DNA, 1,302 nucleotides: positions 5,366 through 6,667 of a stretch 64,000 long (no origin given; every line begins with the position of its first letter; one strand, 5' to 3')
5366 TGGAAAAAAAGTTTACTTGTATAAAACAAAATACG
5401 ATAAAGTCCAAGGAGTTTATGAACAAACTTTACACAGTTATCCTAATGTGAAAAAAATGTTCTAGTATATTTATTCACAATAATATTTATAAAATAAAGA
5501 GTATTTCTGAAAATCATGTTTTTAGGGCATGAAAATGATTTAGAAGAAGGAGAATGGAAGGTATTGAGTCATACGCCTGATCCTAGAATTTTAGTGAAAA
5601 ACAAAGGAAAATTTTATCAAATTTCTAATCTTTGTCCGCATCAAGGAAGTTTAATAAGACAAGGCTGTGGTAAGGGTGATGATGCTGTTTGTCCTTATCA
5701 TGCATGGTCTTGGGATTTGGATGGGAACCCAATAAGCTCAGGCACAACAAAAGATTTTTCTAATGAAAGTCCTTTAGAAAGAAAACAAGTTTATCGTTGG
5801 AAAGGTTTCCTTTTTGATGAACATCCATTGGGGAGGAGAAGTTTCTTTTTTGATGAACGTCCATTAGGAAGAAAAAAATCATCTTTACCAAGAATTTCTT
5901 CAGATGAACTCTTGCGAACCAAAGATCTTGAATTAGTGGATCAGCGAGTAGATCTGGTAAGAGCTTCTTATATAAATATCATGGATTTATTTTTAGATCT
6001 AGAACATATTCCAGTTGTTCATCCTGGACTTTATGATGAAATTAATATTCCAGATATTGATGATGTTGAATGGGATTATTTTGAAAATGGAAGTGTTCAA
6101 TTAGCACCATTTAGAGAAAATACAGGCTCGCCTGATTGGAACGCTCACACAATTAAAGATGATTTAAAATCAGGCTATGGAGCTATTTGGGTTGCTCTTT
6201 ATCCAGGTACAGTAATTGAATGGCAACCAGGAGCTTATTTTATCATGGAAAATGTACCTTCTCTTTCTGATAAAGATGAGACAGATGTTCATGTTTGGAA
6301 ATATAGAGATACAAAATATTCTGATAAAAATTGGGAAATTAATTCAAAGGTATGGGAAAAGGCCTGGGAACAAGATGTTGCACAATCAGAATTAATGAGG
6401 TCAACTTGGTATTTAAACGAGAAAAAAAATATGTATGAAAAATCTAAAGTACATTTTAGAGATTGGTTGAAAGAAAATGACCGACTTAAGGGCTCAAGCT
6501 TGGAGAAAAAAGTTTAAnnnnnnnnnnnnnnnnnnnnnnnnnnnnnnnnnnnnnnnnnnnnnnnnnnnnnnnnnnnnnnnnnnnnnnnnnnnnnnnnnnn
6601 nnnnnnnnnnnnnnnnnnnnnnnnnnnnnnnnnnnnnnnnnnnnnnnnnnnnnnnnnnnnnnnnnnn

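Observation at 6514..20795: Glycan-biosynthesis island ending in an amine/amide-tailoring module of unrecognised composition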

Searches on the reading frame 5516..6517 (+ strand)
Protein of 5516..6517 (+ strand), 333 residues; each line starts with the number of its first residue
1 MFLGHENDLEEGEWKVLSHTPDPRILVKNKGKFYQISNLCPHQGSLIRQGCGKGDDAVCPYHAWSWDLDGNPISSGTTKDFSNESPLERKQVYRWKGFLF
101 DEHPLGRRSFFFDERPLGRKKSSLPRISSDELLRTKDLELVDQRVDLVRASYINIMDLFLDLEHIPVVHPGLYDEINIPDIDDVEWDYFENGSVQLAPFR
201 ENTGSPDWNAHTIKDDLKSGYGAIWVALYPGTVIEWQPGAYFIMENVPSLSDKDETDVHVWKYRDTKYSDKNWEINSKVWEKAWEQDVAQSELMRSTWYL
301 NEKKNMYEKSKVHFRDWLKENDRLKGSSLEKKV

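Call 5: search_protein_families(library=pfam, proteins=[window:5516-6517:+], max_evalue=0.01)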
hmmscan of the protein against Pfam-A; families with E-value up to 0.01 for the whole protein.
window:5516-6517:+ (333 aa): 2 families
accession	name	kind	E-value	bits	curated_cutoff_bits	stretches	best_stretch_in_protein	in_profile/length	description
PF00355.32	Rieske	-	7.2e-12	45.5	20.3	1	3-74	5-77/88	Rieske [2Fe-2S] domain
PF00848.25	Ring_hydroxyl_A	-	0.00017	22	24.9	1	155-288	21-167/208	Ring hydroxylating alpha subunit (catalytic domain)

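Call 6: search_protein_families(library=ncbifam, proteins=[window:5516-6517:+], max_evalue=0.01)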
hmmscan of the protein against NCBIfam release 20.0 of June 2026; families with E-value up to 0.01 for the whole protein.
window:5516-6517:+ (333 aa): 7 families
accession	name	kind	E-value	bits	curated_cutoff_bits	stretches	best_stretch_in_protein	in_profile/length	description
NF058607.1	GlBtMonoOxGbcA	equivalog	1e-08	34.1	670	1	11-100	68-162/420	glycine betaine monooxygenase oxygenase subunit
TIGR03228.1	anthran_1_2_A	equivalog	0.00014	20.7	671.9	1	17-80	57-122/438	anthranilate 1,2-dioxygenase large subunit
NF052579.1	BetMthstMoxSdmAMthl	equivalog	0.00022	20.3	600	1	24-71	43-90/351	4beta-methylsterol monooxygenase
NF042948.2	3PPDioc_HcaC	equivalog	0.00085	19.6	150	1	5-68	8-72/105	3-phenylpropionate/cinnamic acid dioxygenase ferredoxin subunit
NF007422.0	PRK09965.1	equivalog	0.0015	18.6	113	1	8-71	11-74/106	bifunctional 3-phenylpropionate/cinnamic acid dioxygenase ferredoxin subunit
TIGR02378.1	nirD_assim_sml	equivalog_domain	0.003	17.7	74.65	1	29-75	32-78/105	nitrite reductase small subunit NirD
NF042946.1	3PPDioc_HcaE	equivalog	0.006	15.6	830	1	2-71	41-113/450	3-phenylpropionate/cinnamic acid dioxygenase subunit alpha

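Call 42: search_solved_structures(query=window:5516-6517:+, max_evalue=1)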
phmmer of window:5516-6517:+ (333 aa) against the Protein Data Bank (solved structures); distinct sequences matched with E-value up to 1: 61 (the best 60 are shown).
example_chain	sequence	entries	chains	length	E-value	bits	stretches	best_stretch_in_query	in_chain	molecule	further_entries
6y9c_A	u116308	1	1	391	2e-09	40.5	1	26-179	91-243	Carnitine monooxygenase oxygenase subunit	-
6y8j_A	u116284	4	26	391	2e-09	40.5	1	26-179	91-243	Carnitine monooxygenase oxygenase subunit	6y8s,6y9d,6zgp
6wnc_A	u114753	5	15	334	4e-07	33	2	147-203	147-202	SxtDIOX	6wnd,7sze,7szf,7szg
9o71_A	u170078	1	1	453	1.8e-06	30.9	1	2-83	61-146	Phenylpropionate dioxygenase-like ring-hydroxylating dioxygenase large terminal subunit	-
6wn3_A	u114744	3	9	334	5.5e-06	29.2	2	37-74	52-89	SxtT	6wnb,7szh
7yls_B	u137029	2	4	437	7.1e-06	28.9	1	2-83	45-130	Rieske (2Fe-2S) domain protein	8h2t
2xsh_A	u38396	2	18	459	2e-05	27.4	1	2-74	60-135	BIPHENYL DIOXYGENASE SUBUNIT ALPHA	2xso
2yfi_A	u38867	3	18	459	2e-05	27.4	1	2-74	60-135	BIPHENYL DIOXYGENASE SUBUNIT ALPHA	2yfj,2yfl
2xr8_A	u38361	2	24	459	2e-05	27.4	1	2-74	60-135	BIPHENYL DIOXYGENASE SUBUNIT ALPHA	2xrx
5aeu_A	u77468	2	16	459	2e-05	27.4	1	2-74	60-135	BIPHENYL DIOXYGENASE SUBUNIT ALPHA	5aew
3gzx_A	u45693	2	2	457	2.7e-05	26.9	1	2-75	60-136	Biphenyl dioxygenase subunit alpha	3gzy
9jp5_A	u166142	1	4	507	5.2e-05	26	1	1-73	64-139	Phthalate 3,4-dioxygenase alpha subunit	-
1wql_A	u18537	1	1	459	5.5e-05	25.9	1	2-75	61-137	iron-sulfur protein large subunit of cumene dioxygenase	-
3en1_A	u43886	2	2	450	8.3e-05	25.4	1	2-100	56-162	Benzene 1,2-dioxygenase subunit alpha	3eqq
3vca_A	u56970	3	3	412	0.0001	25.1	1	29-75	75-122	Ring-hydroxylating dioxygenase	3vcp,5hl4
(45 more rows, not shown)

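Call 84: predict_structure(protein=window:5516-6517:+)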
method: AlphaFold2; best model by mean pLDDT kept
length: 333 residues; sequences in the alignment: 1
mean_pLDDT: 32.9   pTM: 0.18
mean pLDDT of the five models: 32.9, 29.8, 29.6, 26.5, 25.5
residues with pLDDT >= 90: 0; 70-90: 0; 50-70: 19; < 50: 314
segments of 3 or more residues with pLDDT < 50: 1-29, 31-312
pLDDT, mean of each block of 10 residues (from residue 1): 37 42 44 41 26 31 34 36 32 29 29 26 30 34 29 25 24 26 32 27 28 32 26 29 29 33 33 29 30 28 37 53 57 59
secondary structure, 60 per line:
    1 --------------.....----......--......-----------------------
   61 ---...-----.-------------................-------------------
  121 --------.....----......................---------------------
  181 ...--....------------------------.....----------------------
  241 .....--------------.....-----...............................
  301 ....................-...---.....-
elements in order: E15-19 E24-29 E32-37 E64-66 H86-101 H129-133 H138-159 H186-189 H214-218 E241-245 E260-264 H270-320 H328-332
